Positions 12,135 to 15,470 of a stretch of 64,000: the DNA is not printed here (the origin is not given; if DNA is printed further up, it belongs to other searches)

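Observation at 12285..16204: Second transhydroxylase-type pair with inverted gene order and an SCP2-like domain fused to the catalytic subunit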

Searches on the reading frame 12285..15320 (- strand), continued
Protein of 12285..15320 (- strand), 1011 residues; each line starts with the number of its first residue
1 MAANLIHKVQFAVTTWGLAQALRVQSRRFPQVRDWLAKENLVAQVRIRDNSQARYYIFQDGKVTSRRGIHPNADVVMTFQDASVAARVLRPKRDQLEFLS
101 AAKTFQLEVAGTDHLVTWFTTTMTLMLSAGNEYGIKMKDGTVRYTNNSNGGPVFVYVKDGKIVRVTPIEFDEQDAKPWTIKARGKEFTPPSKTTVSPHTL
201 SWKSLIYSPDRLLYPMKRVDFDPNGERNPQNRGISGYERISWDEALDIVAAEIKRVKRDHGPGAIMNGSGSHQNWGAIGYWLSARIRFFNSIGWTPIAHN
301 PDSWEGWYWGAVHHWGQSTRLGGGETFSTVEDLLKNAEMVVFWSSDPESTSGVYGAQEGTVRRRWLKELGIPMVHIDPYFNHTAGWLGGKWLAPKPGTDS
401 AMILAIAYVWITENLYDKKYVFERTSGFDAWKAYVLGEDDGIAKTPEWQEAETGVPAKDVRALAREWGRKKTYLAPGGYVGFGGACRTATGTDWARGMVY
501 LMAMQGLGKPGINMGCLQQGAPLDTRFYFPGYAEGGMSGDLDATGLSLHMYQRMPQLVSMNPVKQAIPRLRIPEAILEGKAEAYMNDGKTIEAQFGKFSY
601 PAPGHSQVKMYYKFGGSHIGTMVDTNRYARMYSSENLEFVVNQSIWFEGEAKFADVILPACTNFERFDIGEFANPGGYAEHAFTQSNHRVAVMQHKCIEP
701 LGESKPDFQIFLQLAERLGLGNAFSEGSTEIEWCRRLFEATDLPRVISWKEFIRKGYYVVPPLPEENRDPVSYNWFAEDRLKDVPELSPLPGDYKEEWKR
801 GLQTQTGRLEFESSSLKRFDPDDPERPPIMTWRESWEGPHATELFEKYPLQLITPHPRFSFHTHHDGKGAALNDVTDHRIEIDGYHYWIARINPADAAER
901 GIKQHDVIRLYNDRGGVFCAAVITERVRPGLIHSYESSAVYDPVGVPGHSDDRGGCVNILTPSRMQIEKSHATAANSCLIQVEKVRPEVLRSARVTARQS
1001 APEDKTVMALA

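Call 46: find_homologous_proteins(query=A4, max_evalue=1e-50)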
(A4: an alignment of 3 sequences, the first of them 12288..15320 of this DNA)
Query A4 (3 sequences) (1011 aa, profile of the alignment): 5364 proteins with E <= 1e-50 among 8000 candidates; the best 120 are listed.
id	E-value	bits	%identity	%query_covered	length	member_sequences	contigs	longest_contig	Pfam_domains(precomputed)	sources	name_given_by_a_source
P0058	0.0e+0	2044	58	97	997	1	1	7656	PF21423.3,PF00384.28,PF01568.28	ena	-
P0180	0.0e+0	2043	58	97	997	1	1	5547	PF21423.3,PF00384.28,PF01568.28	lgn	-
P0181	0.0e+0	2042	59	97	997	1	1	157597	PF21423.3,PF00384.28,PF01568.28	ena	-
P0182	0.0e+0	2042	58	97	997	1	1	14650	PF21423.3,PF00384.28,PF01568.28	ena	-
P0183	0.0e+0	2040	57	99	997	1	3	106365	PF21423.3,PF00384.28,PF01568.28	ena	-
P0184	0.0e+0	2038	58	97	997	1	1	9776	PF21423.3,PF00384.28,PF01568.28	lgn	-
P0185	0.0e+0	2036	58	97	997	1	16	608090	PF21423.3,PF00384.28,PF01568.28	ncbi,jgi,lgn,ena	ncbi:MAG: molybdopterin-dependent oxidoreductase [Rhodospirillales bacterium]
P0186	0.0e+0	1998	58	97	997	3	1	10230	PF21423.3,PF00384.28,PF01568.28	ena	-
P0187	0.0e+0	1997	59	97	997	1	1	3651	PF21423.3,PF00384.28,PF01568.28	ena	-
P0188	0.0e+0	1997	59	97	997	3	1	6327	PF21423.3,PF00384.28,PF01568.28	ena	-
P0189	0.0e+0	1996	59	97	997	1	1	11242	PF21423.3,PF00384.28,PF01568.28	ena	-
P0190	0.0e+0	1986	58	97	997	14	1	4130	PF21423.3,PF00384.28,PF01568.28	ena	-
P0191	0.0e+0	1984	58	97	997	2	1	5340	PF21423.3,PF00384.28,PF01568.28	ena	-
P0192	0.0e+0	1950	91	99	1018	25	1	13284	PF21423.3,PF00384.28,PF01568.28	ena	-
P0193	0.0e+0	1915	86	98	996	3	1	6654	PF21423.3,PF00384.28,PF01568.28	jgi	jgi:molybdopterin guanine dinucleotide-containing S/N-oxide reductase-like protein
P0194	0.0e+0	1905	83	99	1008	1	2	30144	PF21423.3,PF00384.28,PF01568.28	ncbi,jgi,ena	-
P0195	0.0e+0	1903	84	98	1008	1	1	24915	PF21423.3,PF00384.28,PF01568.28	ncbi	-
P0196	0.0e+0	1898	60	97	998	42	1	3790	PF21423.3,PF00384.28,PF01568.28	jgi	jgi:molybdopterin guanine dinucleotide-containing S/N-oxide reductase-like protein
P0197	0.0e+0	1873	59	97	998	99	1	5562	PF21423.3,PF00384.28,PF01568.28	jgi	jgi:molybdopterin guanine dinucleotide-containing S/N-oxide reductase-like protein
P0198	0.0e+0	1861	82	97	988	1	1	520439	PF21423.3,PF00384.28,PF01568.28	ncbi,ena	-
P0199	0.0e+0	1856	82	97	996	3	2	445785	PF21423.3,PF00384.28,PF01568.28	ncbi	-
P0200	0.0e+0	1854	58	98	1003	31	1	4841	PF21423.3,PF00384.28,PF01568.28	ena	-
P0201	0.0e+0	1836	60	95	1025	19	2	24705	PF21423.3,PF00384.28,PF01568.28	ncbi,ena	-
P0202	0.0e+0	1826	62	96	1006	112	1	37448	PF21423.3,PF00384.28,PF01568.28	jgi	-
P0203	0.0e+0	1823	72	97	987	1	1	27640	PF21423.3,PF00384.28,PF01568.28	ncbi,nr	ncbi:MAG: molybdopterin-dependent oxidoreductase [Peptococcaceae bacterium]|nr:molybdopterin-depende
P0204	0.0e+0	1815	73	97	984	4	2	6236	PF21423.3,PF00384.28,PF01568.28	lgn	-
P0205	0.0e+0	1813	60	96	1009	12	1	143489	PF21423.3,PF00384.28,PF01568.28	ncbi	-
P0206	0.0e+0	1807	76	98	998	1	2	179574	PF21423.3,PF00384.28,PF01568.28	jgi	-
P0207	0.0e+0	1806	68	97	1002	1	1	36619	PF21423.3,PF00384.28,PF01568.28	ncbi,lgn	ncbi:MAG: molybdopterin-dependent oxidoreductase [Dehalococcoidales bacterium]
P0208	0.0e+0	1804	59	99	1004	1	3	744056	PF21423.3,PF00384.28,PF01568.28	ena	-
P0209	0.0e+0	1803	71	97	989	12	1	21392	PF21423.3,PF00384.28,PF01568.28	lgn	-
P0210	0.0e+0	1800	70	97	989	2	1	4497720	PF21423.3,PF00384.28,PF01568.28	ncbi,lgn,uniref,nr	ncbi:molybdopterin-dependent oxidoreductase [Dehalobacter sp. DCM]|uniref:molybdopterin-dependent ox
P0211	0.0e+0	1797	76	97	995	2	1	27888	PF21423.3,PF00384.28,PF01568.28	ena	-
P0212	0.0e+0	1793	69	97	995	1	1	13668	PF21423.3,PF00384.28,PF01568.28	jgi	-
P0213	0.0e+0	1790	69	97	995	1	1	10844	PF21423.3,PF00384.28,PF01568.28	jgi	-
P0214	0.0e+0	1790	68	97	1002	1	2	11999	PF21423.3,PF00384.28,PF01568.28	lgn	-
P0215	0.0e+0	1790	69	97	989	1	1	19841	PF21423.3,PF00384.28,PF01568.28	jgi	-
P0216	0.0e+0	1788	61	96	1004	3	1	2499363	PF21423.3,PF00384.28,PF01568.28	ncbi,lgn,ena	-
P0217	0.0e+0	1788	68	97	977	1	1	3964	PF21423.3,PF00384.28,PF01568.28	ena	-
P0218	0.0e+0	1787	70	97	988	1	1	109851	PF21423.3,PF00384.28,PF01568.28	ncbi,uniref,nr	ncbi:molybdopterin-dependent oxidoreductase [Moorella sulfitireducens]|uniref:molybdopterin-dependen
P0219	0.0e+0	1787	59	95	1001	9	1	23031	PF21423.3,PF00384.28,PF01568.28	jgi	jgi:trimethylamine-N-oxide reductase (cytochrome c)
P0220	0.0e+0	1787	68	97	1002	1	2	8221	PF21423.3,PF00384.28,PF01568.28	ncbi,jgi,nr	ncbi:MAG: molybdopterin-dependent oxidoreductase [Deltaproteobacteria bacterium]|nr:molybdopterin-de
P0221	0.0e+0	1787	70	97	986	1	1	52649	PF21423.3,PF00384.28,PF01568.28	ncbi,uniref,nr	ncbi:molybdopterin-dependent oxidoreductase [Moorella sulfitireducens]|uniref:molybdopterin-dependen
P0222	0.0e+0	1786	68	97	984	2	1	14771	PF21423.3,PF00384.28,PF01568.28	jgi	-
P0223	0.0e+0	1786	60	97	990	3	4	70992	PF21423.3,PF00384.28,PF01568.28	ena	-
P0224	0.0e+0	1784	71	97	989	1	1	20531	PF21423.3,PF00384.28,PF01568.28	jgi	jgi:molybdopterin guanine dinucleotide-containing S/N-oxide reductase-like protein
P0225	0.0e+0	1782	67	97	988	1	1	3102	PF21423.3,PF00384.28,PF01568.28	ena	-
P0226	0.0e+0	1782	71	95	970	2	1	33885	PF21423.3,PF00384.28,PF01568.28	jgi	-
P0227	0.0e+0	1782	70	97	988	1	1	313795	PF21423.3,PF00384.28,PF01568.28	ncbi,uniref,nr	ncbi:molybdopterin-dependent oxidoreductase [Moorella sulfitireducens]|uniref:molybdopterin-dependen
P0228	0.0e+0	1781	71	97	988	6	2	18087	PF21423.3,PF00384.28,PF01568.28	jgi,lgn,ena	-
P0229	0.0e+0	1781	60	97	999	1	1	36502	PF21423.3,PF00384.28,PF01568.28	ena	-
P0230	0.0e+0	1779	71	97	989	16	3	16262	PF21423.3,PF00384.28,PF01568.28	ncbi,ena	-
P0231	0.0e+0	1779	68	97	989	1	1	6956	PF21423.3,PF00384.28,PF01568.28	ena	-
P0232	0.0e+0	1779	70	97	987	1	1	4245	PF21423.3,PF00384.28,PF01568.28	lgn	-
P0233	0.0e+0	1779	69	97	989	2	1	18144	PF21423.3,PF00384.28,PF01568.28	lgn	-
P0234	0.0e+0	1779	71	97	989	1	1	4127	PF21423.3,PF00384.28,PF01568.28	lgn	-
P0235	0.0e+0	1778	69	97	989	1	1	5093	PF21423.3,PF00384.28,PF01568.28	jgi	-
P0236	0.0e+0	1778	69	97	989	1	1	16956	PF21423.3,PF00384.28,PF01568.28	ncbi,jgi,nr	ncbi:MAG: molybdopterin-dependent oxidoreductase [Deltaproteobacteria bacterium]|nr:molybdopterin-de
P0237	0.0e+0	1778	67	97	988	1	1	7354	PF21423.3,PF00384.28,PF01568.28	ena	-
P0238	0.0e+0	1778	67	97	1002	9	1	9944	PF21423.3,PF00384.28,PF01568.28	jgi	jgi:molybdopterin guanine dinucleotide-containing S/N-oxide reductase-like protein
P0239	0.0e+0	1776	68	97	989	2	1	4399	PF21423.3,PF00384.28,PF01568.28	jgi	jgi:molybdopterin guanine dinucleotide-containing S/N-oxide reductase-like protein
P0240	0.0e+0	1776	67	97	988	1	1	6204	PF21423.3,PF00384.28,PF01568.28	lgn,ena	-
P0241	0.0e+0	1775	69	97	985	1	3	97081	PF21423.3,PF00384.28,PF01568.28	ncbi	ncbi:MAG: molybdopterin-dependent oxidoreductase [Moorellaceae bacterium]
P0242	0.0e+0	1775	69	97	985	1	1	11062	PF21423.3,PF00384.28,PF01568.28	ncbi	ncbi:MAG: molybdopterin-dependent oxidoreductase [Moorellaceae bacterium]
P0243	0.0e+0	1775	66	97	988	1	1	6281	PF21423.3,PF00384.28,PF01568.28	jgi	-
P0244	0.0e+0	1775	67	97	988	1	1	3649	PF21423.3,PF00384.28,PF01568.28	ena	-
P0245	0.0e+0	1775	59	95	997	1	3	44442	PF21423.3,PF00384.28,PF01568.28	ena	-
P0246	0.0e+0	1775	67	97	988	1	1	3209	PF21423.3,PF00384.28,PF01568.28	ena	-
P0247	0.0e+0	1775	70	97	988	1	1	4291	PF21423.3,PF00384.28,PF01568.28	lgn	-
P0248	0.0e+0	1775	69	97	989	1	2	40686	PF21423.3,PF00384.28,PF01568.28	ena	-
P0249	0.0e+0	1775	67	97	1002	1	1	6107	PF21423.3,PF00384.28,PF01568.28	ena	-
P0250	0.0e+0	1775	67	97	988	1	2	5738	PF21423.3,PF00384.28,PF01568.28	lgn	-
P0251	0.0e+0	1774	59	95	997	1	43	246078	PF21423.3,PF00384.28,PF01568.28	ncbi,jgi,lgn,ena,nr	ncbi:MAG: molybdopterin-dependent oxidoreductase [Rhodospirillaceae bacterium]|nr:molybdopterin-depe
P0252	0.0e+0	1774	59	95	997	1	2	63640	PF21423.3,PF00384.28,PF01568.28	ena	-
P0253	0.0e+0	1774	68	97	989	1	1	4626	PF21423.3,PF00384.28,PF01568.28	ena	-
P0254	0.0e+0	1774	59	95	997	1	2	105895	PF21423.3,PF00384.28,PF01568.28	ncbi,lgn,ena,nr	ncbi:MAG: molybdopterin-dependent oxidoreductase [Rhodospirillaceae bacterium]|nr:molybdopterin-depe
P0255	0.0e+0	1774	69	97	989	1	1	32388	PF21423.3,PF00384.28,PF01568.28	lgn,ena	-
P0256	0.0e+0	1774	59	95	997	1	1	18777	PF21423.3,PF00384.28,PF01568.28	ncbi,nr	ncbi:MAG: molybdopterin-dependent oxidoreductase [Rhodospirillaceae bacterium]|nr:molybdopterin-depe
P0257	0.0e+0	1774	69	97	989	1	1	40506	PF21423.3,PF00384.28,PF01568.28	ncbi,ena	-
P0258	0.0e+0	1774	69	97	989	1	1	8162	PF21423.3,PF00384.28,PF01568.28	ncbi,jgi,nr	ncbi:MAG: molybdopterin-dependent oxidoreductase [Deltaproteobacteria bacterium]|nr:molybdopterin-de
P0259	0.0e+0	1773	59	95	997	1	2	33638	PF21423.3,PF00384.28,PF01568.28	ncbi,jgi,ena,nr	ncbi:MAG: molybdopterin-dependent oxidoreductase [Rhodospirillaceae bacterium]|nr:molybdopterin-depe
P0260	0.0e+0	1773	68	97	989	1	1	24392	PF21423.3,PF00384.28,PF01568.28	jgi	-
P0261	0.0e+0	1773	76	97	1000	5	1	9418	PF21423.3,PF00384.28,PF01568.28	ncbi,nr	ncbi:MAG: molybdopterin-dependent oxidoreductase [Actinomycetia bacterium]|nr:molybdopterin-dependen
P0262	0.0e+0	1773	59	95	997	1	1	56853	PF21423.3,PF00384.28,PF01568.28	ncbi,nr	ncbi:MAG: molybdopterin-dependent oxidoreductase [Rhodospirillaceae bacterium]|nr:molybdopterin-depe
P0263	0.0e+0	1773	68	97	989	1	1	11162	PF21423.3,PF00384.28,PF01568.28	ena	-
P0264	0.0e+0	1773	68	97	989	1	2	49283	PF21423.3,PF00384.28,PF01568.28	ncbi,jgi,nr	ncbi:MAG: molybdopterin-dependent oxidoreductase [Deltaproteobacteria bacterium]|nr:molybdopterin-de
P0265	0.0e+0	1772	60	98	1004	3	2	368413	PF21423.3,PF00384.28,PF01568.28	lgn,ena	-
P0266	0.0e+0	1772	71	97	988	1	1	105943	PF21423.3,PF00384.28,PF01568.28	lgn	-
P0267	0.0e+0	1772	62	97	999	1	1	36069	PF21423.3,PF00384.28,PF01568.28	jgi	jgi:trimethylamine-N-oxide reductase (cytochrome c)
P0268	0.0e+0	1772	66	97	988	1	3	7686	PF21423.3,PF00384.28,PF01568.28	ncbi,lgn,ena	-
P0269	0.0e+0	1772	69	97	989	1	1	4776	PF21423.3,PF00384.28,PF01568.28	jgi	-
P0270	0.0e+0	1772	68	97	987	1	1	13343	PF21423.3,PF00384.28,PF01568.28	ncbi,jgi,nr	ncbi:MAG: molybdopterin-dependent oxidoreductase [Deltaproteobacteria bacterium]|nr:molybdopterin-de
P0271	0.0e+0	1772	74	97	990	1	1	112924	PF21423.3,PF00384.28,PF01568.28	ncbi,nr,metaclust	ncbi:MAG: pyrogallol hydroxytransferase large subunit [Actinobacteria bacterium RBG_16_64_13]|nr:MAG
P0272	0.0e+0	1772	70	97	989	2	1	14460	PF21423.3,PF00384.28,PF01568.28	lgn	-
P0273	0.0e+0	1771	70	97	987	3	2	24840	PF21423.3,PF00384.28,PF01568.28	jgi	jgi:trimethylamine-N-oxide reductase (cytochrome c)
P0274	0.0e+0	1771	69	97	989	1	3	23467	PF21423.3,PF00384.28,PF01568.28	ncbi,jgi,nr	ncbi:MAG: molybdopterin-dependent oxidoreductase [Deltaproteobacteria bacterium]|nr:molybdopterin-de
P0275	0.0e+0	1771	70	97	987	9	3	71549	PF21423.3,PF00384.28,PF01568.28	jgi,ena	jgi:trimethylamine-N-oxide reductase (cytochrome c)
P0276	0.0e+0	1771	67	97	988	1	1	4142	PF21423.3,PF00384.28,PF01568.28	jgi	jgi:trimethylamine-N-oxide reductase (cytochrome c)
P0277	0.0e+0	1771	68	97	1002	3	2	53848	PF21423.3,PF00384.28,PF01568.28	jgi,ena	-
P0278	0.0e+0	1770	68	97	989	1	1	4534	PF21423.3,PF00384.28,PF01568.28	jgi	-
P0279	0.0e+0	1770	67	96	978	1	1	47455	PF21423.3,PF00384.28,PF01568.28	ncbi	ncbi:MAG: molybdopterin-dependent oxidoreductase [Dehalococcoidia bacterium]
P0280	0.0e+0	1770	59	95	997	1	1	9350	PF21423.3,PF00384.28,PF01568.28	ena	-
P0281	0.0e+0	1770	75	96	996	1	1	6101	PF21423.3,PF00384.28,PF01568.28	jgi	jgi:molybdopterin guanine dinucleotide-containing S/N-oxide reductase-like protein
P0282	0.0e+0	1770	69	97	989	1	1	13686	PF21423.3,PF00384.28,PF01568.28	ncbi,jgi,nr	ncbi:MAG: pyrogallol hydroxytransferase large subunit [Deltaproteobacteria bacterium]|nr:MAG: pyroga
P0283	0.0e+0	1770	70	97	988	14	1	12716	PF21423.3,PF00384.28,PF01568.28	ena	-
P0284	0.0e+0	1769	69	96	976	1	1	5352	PF21423.3,PF00384.28,PF01568.28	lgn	-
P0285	0.0e+0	1769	66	97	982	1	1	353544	PF21423.3,PF00384.28,PF01568.28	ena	-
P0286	0.0e+0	1769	70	97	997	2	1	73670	PF21423.3,PF00384.28,PF01568.28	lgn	-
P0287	0.0e+0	1769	67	97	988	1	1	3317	PF21423.3,PF00384.28,PF01568.28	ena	-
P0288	0.0e+0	1769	68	97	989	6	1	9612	PF21423.3,PF00384.28,PF01568.28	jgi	jgi:trimethylamine-N-oxide reductase (cytochrome c)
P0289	0.0e+0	1769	67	97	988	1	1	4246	PF21423.3,PF00384.28,PF01568.28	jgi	jgi:trimethylamine-N-oxide reductase (cytochrome c)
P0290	0.0e+0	1768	72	97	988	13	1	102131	PF21423.3,PF00384.28,PF01568.28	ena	-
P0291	0.0e+0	1768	68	97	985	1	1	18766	PF21423.3,PF00384.28,PF01568.28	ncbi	-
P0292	0.0e+0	1768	69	97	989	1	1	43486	PF21423.3,PF00384.28,PF01568.28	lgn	-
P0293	0.0e+0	1768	68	97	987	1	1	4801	PF21423.3,PF00384.28,PF01568.28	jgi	jgi:trimethylamine-N-oxide reductase (cytochrome c)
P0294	0.0e+0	1767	70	97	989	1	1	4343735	PF21423.3,PF00384.28,PF01568.28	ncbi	-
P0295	0.0e+0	1767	68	97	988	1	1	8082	PF21423.3,PF00384.28,PF01568.28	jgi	jgi:trimethylamine-N-oxide reductase (cytochrome c)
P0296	0.0e+0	1766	69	97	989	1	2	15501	PF21423.3,PF00384.28,PF01568.28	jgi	-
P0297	0.0e+0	1766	69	97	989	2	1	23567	PF21423.3,PF00384.28,PF01568.28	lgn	-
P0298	0.0e+0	1764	68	97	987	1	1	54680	PF21423.3,PF00384.28,PF01568.28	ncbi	ncbi:molybdopterin-dependent oxidoreductase [Thermodesulfobacteriota bacterium]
